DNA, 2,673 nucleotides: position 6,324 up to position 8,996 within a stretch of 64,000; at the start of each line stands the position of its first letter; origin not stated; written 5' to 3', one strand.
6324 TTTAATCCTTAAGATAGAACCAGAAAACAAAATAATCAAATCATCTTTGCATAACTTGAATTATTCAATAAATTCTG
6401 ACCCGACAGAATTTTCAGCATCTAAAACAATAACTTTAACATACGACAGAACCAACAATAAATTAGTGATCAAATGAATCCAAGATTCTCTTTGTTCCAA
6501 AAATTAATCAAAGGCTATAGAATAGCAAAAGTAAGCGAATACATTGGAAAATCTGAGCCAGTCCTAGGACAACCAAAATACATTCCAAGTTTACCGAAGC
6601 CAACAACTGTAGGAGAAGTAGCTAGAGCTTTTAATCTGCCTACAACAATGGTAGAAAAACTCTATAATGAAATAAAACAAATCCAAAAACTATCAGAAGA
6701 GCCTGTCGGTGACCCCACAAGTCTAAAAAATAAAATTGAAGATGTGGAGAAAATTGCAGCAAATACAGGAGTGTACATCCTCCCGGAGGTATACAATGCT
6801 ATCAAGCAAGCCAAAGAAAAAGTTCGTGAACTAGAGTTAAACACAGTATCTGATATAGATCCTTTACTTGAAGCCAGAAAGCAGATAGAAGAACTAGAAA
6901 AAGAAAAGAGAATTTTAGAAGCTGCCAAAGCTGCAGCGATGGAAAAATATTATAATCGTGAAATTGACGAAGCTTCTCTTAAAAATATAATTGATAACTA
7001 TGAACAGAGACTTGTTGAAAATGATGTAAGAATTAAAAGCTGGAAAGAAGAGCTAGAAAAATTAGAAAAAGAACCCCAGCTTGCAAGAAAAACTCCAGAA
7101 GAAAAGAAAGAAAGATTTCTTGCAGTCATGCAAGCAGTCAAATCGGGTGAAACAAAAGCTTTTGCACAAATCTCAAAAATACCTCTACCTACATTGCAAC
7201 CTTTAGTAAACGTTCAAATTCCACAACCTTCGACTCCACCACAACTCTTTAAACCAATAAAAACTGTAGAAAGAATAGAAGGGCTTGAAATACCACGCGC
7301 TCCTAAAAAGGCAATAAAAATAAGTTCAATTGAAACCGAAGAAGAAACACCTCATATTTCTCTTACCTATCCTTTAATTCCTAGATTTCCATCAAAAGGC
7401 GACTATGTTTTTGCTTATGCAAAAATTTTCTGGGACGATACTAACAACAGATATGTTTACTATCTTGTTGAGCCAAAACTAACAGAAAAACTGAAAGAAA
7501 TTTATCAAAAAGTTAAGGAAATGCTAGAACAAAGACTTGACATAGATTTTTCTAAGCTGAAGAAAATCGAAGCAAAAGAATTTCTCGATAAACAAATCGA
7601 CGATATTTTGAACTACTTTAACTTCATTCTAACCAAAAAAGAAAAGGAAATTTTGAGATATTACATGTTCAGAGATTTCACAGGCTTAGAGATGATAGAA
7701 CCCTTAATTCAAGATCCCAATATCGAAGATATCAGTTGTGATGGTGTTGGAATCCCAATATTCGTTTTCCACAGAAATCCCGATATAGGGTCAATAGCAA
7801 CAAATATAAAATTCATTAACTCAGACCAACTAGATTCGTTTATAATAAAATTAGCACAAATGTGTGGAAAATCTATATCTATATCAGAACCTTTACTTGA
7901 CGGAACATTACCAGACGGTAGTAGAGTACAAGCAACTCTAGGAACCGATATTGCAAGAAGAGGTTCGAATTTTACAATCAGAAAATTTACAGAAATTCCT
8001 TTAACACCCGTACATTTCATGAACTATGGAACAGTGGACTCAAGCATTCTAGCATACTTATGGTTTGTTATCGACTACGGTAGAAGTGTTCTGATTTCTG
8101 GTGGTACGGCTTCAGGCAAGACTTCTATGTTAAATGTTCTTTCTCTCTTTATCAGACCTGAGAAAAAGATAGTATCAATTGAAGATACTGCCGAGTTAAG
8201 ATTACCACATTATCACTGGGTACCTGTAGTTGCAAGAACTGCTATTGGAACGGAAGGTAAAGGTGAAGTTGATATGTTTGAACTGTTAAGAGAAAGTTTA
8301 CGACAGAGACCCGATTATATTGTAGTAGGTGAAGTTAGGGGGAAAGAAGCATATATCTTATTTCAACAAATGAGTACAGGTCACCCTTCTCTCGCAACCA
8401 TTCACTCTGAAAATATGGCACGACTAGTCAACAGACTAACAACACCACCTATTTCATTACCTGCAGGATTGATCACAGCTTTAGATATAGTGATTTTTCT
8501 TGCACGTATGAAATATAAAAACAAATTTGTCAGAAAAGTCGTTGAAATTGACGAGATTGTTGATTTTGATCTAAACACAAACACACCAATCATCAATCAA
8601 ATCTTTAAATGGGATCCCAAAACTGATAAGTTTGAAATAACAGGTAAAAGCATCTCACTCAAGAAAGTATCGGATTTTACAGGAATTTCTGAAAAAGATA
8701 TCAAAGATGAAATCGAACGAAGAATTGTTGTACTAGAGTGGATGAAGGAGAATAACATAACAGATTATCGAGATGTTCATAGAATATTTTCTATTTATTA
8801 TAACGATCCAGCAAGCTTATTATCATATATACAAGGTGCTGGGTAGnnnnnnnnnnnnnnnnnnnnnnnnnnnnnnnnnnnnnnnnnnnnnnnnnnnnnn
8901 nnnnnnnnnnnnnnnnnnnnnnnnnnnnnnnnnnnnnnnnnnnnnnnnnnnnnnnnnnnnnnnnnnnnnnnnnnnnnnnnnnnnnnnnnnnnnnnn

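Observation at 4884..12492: Tightly coupled 8-gene type IV pilus (Tad/Ups/Aap-like) operon with atypical ATPase and split platform protein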

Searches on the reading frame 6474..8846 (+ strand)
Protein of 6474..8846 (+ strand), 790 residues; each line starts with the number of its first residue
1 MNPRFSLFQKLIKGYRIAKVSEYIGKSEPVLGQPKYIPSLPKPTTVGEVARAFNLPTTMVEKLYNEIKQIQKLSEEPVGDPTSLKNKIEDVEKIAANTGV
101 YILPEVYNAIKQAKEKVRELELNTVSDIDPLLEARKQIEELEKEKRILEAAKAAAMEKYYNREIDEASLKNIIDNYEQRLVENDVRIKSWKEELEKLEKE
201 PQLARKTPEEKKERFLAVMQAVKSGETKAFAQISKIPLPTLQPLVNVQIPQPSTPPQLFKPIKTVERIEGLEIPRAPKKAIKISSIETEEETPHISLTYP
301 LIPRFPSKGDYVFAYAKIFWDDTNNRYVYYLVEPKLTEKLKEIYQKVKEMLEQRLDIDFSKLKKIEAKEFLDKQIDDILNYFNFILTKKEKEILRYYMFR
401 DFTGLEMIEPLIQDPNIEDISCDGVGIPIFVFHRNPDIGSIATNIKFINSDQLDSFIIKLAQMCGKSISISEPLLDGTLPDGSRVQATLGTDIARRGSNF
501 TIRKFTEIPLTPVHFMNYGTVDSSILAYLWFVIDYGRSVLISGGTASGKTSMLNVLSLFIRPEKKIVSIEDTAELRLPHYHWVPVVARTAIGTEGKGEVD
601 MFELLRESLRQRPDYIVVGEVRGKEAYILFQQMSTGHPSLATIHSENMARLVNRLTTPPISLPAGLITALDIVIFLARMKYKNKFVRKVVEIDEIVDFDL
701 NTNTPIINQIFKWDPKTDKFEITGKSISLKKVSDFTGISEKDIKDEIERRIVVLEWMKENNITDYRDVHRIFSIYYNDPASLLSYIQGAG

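Call 4: search_protein_families(library=pfam, proteins=[window:6474-8846:+], max_evalue=1)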
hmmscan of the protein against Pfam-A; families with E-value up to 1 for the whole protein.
window:6474-8846:+ (790 aa): 7 families
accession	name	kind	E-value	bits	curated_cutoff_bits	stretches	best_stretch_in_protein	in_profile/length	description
PF00437.27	T2SSE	-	7.2e-35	120.8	24.9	1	443-658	36-258/370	Type II/IV secretion system protein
PF23989.1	PilB3_C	-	0.011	16.3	27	1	717-781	2-65/83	PilB3-like, C-terminal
PF13191.12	AAA_16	-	0.022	15.7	32.6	1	536-617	24-104/167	AAA ATPase domain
PF00005.33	ABC_tran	-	0.033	15.2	25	1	531-571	6-46/137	ABC transporter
PF01580.24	FtsK_SpoIIIE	-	0.033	14.1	24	1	539-614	42-121/221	FtsK/SpoIIIE family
PF20720.3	nSTAND3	-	0.19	11.9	27.2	1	537-575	18-57/155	Novel STAND NTPase 3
PF08766.16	DEK_C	-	0.73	10.2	24.8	0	346-379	26-54/54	DEK C terminal domain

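Call 5: search_protein_families(library=ncbifam, proteins=[window:6474-8846:+], max_evalue=1)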
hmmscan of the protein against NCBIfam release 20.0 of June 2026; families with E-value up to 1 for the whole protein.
window:6474-8846:+ (790 aa): 34 families (the best 25 are shown)
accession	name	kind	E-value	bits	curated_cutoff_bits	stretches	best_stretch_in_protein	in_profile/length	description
NF058587.1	archaellum_moto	equivalog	2.6e-124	415.8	550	1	315-776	41-518/527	archaellum flagellar ATPase motor FlaI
NF053672.1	bindosome_BasE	exception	7.4e-62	209.7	1000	1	329-777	63-509/512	bindosome assembly system ATPase subunit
TIGR03819.1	heli_sec_ATPase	hypoth_equivalog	3.2e-49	168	373.15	1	397-678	44-327/340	TadA family conjugal transfer-associated ATPase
TIGR02788.1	VirB11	equivalog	6.9e-35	120.6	249.95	2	527-656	135-263/308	P-type DNA transfer ATPase VirB11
TIGR02782.1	TrbB_P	equivalog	1.4e-31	109.9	304.55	1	439-697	40-298/303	P-type conjugative transfer ATPase TrbB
NF010469.0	PRK13894.1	subfamily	1.6e-28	100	508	1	438-697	52-312/320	conjugal transfer ATPase TrbB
NF010475.0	PRK13900.1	equivalog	3.9e-28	98.5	389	2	526-689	150-322/333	type IV secretion system ATPase VirB11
NF010407.0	PRK13833.1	subfamily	6.8e-23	81.6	499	1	457-697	66-305/323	conjugal transfer protein TrbB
NF010425.0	PRK13851.1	equivalog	2.8e-21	75.8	461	1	529-653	155-278/344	type IV secretion system protein VirB11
NF041000.1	ATPase_ComGA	equivalog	1.1e-15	57.3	300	1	539-657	131-244/267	competence type IV pilus ATPase ComGA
TIGR02538.1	type_IV_pilB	equivalog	3.6e-13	49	675.65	1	539-657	319-431/564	type IV-A pilus assembly ATPase PilB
TIGR02533.1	type_II_gspE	equivalog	4.3e-13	48.7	630.25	1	539-656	246-357/486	type II secretion system ATPase GspE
TIGR01420.1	pilT_fam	subfamily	5.1e-13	49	319.1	1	539-656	125-240/343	PilT/PilU family type 4a pilus ATPase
NF007755.0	PRK10436.1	equivalog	2.6e-12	46.2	617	1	539-658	222-335/465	type II secretion system protein GspE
TIGR02525.1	plasmid_TraJ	equivalog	5.2e-10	38.8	368.3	1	540-656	153-270/372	plasmid transfer ATPase TraJ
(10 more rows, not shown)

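Call 6: find_homologous_proteins(query=window:6474-8846:+)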
Query window:6474-8846:+ (790 aa): 1398 proteins with E <= 0.001 among 8000 candidates; the best 120 are listed.
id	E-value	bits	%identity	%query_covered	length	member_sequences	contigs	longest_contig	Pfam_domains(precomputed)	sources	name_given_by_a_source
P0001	0.0e+0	1751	100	100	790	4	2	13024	PF00437.27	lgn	-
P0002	0.0e+0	1177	68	99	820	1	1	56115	PF00437.27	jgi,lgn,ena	-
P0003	0.0e+0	1173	68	99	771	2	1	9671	PF00437.27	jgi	-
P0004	0.0e+0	1153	66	100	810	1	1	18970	PF00437.27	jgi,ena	-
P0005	0.0e+0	1152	64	99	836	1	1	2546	PF00437.27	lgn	-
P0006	0.0e+0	1150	65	99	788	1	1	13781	PF00437.27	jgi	-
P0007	0.0e+0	1149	66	99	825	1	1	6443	PF00437.27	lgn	-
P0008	0.0e+0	1126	64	99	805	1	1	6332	PF00437.27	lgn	-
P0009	0.0e+0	1108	65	96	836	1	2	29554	PF00437.27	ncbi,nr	ncbi:MAG: Flp pilus assembly complex ATPase component TadA [Candidatus Aenigmarchaeota archaeon]|nr:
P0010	0.0e+0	1103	64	99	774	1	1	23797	PF00437.27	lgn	-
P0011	0.0e+0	1100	64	99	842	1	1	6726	PF00437.27,PF27713.1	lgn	-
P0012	0.0e+0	1095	64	100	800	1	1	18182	PF00437.27,PF27713.1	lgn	-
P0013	0.0e+0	1091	54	64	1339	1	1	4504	PF00437.27,PF14528.12,PF14890.12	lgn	-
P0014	0.0e+0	1074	63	99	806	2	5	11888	PF00437.27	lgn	-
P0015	0.0e+0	1065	61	100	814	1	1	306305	PF00437.27,PF27713.1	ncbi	-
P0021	8.1e-270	915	75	66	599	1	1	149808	PF00437.27,PF27713.1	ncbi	-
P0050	2.2e-229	782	60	74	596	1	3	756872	PF00437.27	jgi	jgi:flagellar protein FlaI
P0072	2.1e-226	772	66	62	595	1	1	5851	PF23989.1,PF00437.27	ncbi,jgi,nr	ncbi:type IV secretion system protein VirB11 [Archaeoglobales archaeon]|nr:MAG: type IV secretion sy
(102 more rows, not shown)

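Call 8: find_encoding_contigs(protein=P0001, flank=10000, max_places=3)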
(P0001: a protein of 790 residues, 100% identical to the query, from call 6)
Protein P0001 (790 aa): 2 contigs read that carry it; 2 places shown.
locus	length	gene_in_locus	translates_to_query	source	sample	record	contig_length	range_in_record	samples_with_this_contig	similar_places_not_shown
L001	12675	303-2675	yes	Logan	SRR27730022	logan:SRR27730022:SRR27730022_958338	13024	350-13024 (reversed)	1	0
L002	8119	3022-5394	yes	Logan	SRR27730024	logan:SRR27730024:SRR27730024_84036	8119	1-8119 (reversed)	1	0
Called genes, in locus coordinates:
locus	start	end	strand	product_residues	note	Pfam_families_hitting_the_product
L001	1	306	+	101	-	?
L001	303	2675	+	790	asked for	PF00437:T2SSE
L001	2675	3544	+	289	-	PF00482:T2SSF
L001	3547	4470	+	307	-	PF00482:T2SSF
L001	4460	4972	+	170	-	-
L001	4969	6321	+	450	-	-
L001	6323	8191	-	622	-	PF17214:KH_TffA, PF07650:KH_2 (weak), PF00753:Lactamase_B, PF16661:Lactamase_B_6, PF23023:Anti-Pycsar_Apyc1, PF12706:Lactamase_B_2 (weak), PF10996:Beta-Casp, PF07521:RMMBL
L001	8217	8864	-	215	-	PF00227:Proteasome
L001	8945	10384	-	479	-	PF00587:tRNA-synt_2b, PF03129:HGTP_anticodon, PF09180:ProRS-C_1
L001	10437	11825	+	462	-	PF13522:GATase_6, PF13537:GATase_7, PF00156:Pribosyltran (weak)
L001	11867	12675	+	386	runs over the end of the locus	?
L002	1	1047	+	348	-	?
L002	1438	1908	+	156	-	-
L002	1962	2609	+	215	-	-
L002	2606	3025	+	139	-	-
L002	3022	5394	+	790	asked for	PF00437:T2SSE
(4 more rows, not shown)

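Call 9: find_encoding_contigs(protein=P0015, flank=10000, max_places=2)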
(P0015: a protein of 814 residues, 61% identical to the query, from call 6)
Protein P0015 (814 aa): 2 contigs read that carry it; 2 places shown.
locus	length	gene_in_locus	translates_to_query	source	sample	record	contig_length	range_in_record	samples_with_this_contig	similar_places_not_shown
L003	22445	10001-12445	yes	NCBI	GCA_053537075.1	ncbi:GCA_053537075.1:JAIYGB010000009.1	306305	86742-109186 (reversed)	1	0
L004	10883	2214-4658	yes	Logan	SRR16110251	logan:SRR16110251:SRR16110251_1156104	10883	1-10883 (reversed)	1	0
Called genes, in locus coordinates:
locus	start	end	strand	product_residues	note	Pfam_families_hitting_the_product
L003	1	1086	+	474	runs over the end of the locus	PF01909:NTP_transf_2, PF09249:tRNA_NucTransf2, PF21133:CAA_C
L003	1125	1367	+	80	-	-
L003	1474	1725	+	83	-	-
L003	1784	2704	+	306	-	PF13691:Lactamase_B_4 (weak), PF23023:Anti-Pycsar_Apyc1, PF00753:Lactamase_B, PF12706:Lactamase_B_2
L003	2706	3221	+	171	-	PF03773:ArsP_1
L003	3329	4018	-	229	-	PF14528:LAGLIDADG_3 (weak)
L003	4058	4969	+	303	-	PF26553:PDDEXK_19, PF01381:HTH_3, PF12844:HTH_19 (weak)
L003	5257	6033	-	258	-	PF12686:DUF3800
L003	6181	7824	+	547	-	PF00118:Cpn60_TCP1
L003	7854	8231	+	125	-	-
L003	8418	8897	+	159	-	-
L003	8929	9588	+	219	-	-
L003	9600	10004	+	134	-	-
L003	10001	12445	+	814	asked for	PF00437:T2SSE, PF27713:UCP018868 (faint)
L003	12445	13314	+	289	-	PF00482:T2SSF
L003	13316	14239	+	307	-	PF00482:T2SSF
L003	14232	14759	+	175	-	-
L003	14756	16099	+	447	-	-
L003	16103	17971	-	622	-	PF17214:KH_TffA, PF07650:KH_2 (weak), PF00753:Lactamase_B, PF16661:Lactamase_B_6, PF23023:Anti-Pycsar_Apyc1, PF12706:Lactamase_B_2 (weak), PF10996:Beta-Casp, PF07521:RMMBL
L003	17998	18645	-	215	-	PF00227:Proteasome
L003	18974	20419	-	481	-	PF00587:tRNA-synt_2b, PF03129:HGTP_anticodon, PF09180:ProRS-C_1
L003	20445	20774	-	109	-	-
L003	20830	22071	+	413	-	PF00149:Metallophos, PF12850:Metallophos_2 (faint)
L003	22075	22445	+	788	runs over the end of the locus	PF02463:SMC_N, PF13476:AAA_23 (weak), PF13558:SbcC_Walker_B (faint)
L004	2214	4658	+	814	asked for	PF00437:T2SSE, PF27713:UCP018868 (faint)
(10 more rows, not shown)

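Call 19: find_related_loci(query=window:6474-8846:+, collection=genome_contigs, flank=10000)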
Query window:6474-8846:+ (790 aa) in genome_contigs; peptide patterns used: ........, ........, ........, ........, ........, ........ (x = any residue, [..] = any of these).
62 stretches matched a pattern; 7 encode a relative of the query (tblastn E <= 1e-3); 7 distinct loci.
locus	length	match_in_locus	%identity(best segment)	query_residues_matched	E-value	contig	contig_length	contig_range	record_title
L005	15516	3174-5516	65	32-790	0e+0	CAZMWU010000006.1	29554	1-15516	MAG TPA_asm: uncultured archaeon isolate binchicken_co38_184 genome assembly, contig: NODE_3216_length_29554_cov_7.83684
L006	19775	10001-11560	68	268-789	0e+0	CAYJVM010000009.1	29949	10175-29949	MAG TPA_asm: uncultured archaeon isolate ERP125453_co1_206 genome assembly, contig: NODE_1294_length_29949_cov_55.348030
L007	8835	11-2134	71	84-790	0e+0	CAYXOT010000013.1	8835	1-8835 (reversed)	MAG TPA_asm: uncultured archaeon isolate binchicken_co21_401 genome assembly, contig: NODE_7316_length_8835_cov_7.067768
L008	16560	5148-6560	47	296-775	2e-139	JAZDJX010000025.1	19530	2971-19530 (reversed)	MAG: Candidatus Aenigmatarchaeota archaeon isolate MEGAHIT-group-0.506 k141_17440848, whole genome shotgun sequence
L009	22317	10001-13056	42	313-787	1e-125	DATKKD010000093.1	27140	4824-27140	MAG TPA_asm: Thermoplasmatota archaeon isolate SMAG_U14648 k141_2604470, whole genome shotgun sequence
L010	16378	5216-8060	43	313-788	3e-129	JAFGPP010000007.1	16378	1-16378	MAG: Thermoplasmatota archaeon isolate Zod_Metabat.7 k87_320810, whole genome shotgun sequence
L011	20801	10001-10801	24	373-655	8e-7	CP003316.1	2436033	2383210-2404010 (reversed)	Pyrobaculum oguniense TE7, complete genome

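Call 21: find_encoding_contigs(protein=P0002, flank=10000, max_places=1)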
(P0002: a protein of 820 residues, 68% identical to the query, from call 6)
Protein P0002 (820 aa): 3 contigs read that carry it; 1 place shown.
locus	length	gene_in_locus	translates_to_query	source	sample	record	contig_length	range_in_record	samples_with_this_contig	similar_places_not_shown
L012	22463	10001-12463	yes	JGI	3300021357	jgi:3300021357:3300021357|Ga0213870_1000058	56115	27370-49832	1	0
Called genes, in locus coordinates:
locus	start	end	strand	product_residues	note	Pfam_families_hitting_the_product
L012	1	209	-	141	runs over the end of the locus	-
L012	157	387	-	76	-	-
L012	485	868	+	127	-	-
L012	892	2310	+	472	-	PF01909:NTP_transf_2, PF09249:tRNA_NucTransf2, PF21133:CAA_C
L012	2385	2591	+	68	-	-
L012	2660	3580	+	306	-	PF13691:Lactamase_B_4 (faint), PF23023:Anti-Pycsar_Apyc1, PF00753:Lactamase_B, PF12706:Lactamase_B_2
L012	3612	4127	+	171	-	PF03773:ArsP_1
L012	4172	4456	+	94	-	-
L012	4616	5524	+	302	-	PF26553:PDDEXK_19, PF01381:HTH_3, PF12844:HTH_19 (weak), PF13560:HTH_31 (weak)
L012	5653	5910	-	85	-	-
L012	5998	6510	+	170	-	-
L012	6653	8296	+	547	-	PF00118:Cpn60_TCP1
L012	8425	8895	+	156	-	-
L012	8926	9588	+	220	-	-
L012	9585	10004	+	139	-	-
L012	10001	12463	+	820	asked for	PF00437:T2SSE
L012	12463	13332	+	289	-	PF00482:T2SSF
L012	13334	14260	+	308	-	PF00482:T2SSF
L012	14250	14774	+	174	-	-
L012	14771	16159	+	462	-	-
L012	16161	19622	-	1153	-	PF17214:KH_TffA, PF00753:Lactamase_B, PF23023:Anti-Pycsar_Apyc1, PF16661:Lactamase_B_6, PF14890:Intein_splicing, PF14528:LAGLIDADG_3, PF10996:Beta-Casp, PF07521:RMMBL, +2 more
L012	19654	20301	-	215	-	PF00227:Proteasome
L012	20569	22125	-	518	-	PF01609:DDE_Tnp_1 (weak)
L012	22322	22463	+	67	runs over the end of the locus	-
